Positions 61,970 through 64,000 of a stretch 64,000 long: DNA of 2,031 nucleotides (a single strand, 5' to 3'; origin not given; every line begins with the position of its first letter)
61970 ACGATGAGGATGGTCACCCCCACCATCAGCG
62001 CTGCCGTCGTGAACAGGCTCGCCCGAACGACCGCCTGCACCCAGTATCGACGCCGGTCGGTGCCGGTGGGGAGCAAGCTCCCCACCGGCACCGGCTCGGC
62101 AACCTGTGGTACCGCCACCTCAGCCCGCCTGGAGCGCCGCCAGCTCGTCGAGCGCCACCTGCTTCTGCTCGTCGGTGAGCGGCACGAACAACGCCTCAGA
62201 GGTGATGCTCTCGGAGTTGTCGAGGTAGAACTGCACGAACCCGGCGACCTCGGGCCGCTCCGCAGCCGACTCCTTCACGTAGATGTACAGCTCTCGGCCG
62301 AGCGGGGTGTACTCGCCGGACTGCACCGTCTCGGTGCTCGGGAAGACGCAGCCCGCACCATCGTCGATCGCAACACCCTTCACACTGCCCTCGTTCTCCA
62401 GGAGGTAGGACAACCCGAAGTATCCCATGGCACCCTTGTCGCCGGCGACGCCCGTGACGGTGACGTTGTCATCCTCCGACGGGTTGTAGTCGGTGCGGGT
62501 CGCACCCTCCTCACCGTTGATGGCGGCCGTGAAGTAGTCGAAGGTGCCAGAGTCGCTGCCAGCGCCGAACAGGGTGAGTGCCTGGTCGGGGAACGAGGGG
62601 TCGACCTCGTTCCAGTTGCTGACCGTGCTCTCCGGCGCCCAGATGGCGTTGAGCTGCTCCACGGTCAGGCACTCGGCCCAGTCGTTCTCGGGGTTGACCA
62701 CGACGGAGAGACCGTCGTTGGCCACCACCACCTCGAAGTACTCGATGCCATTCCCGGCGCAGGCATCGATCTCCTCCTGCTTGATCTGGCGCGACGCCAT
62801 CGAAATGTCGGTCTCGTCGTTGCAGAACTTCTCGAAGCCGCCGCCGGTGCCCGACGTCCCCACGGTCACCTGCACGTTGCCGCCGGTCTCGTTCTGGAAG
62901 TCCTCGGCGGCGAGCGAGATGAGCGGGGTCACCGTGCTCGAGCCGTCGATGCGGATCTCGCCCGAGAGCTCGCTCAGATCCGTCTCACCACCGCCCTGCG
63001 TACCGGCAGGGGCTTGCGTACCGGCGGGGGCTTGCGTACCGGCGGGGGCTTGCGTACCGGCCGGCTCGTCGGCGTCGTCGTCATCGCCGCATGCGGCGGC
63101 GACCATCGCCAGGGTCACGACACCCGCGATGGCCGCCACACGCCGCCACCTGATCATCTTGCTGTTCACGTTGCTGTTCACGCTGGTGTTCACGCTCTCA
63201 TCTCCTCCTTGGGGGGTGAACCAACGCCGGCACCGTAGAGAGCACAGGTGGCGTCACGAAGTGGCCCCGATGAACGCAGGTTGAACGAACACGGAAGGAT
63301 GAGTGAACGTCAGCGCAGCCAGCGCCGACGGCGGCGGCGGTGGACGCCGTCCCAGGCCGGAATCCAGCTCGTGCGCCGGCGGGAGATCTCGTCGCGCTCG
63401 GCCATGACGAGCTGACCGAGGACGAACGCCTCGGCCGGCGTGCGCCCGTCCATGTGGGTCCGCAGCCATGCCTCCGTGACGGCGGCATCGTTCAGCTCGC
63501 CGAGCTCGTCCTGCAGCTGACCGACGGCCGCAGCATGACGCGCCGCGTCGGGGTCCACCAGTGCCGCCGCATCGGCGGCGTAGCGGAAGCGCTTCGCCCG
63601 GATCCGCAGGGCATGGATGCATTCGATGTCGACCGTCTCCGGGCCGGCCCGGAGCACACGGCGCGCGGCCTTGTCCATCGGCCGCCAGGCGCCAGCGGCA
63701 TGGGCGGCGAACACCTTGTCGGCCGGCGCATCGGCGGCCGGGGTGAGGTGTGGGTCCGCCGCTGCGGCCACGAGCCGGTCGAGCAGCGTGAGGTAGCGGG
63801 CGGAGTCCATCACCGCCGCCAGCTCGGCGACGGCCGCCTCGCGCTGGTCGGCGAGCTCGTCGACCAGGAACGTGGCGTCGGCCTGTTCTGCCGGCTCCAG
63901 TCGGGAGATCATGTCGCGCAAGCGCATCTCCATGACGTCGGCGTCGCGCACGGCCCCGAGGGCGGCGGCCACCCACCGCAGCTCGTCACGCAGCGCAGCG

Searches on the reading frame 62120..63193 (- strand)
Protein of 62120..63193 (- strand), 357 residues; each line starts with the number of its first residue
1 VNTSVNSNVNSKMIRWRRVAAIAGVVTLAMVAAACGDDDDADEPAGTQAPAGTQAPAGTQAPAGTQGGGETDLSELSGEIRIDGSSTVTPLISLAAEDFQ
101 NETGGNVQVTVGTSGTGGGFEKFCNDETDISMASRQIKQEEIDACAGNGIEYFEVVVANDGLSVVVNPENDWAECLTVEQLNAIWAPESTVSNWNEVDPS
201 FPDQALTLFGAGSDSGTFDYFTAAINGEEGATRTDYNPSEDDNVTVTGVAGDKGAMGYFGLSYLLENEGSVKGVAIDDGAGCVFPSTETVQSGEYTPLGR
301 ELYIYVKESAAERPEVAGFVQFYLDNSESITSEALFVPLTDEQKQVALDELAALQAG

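Call 44: find_encoding_contigs(protein=window:62120-63193:-, flank=10000, max_places=4)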
Protein window:62120-63193:- (357 aa): no gene with exactly this product is on record in the collection.

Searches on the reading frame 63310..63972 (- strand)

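Call 46: search_protein_families(library=pfam, proteins=[window:63310-63972:-])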
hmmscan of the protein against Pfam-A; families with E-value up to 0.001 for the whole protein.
window:63310-63972:- (220 aa): 1 family
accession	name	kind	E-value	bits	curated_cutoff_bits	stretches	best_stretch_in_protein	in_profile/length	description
PF05235.19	CHAD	-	4.2e-29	102.6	25.6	1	2-171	63-228/228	CHAD domain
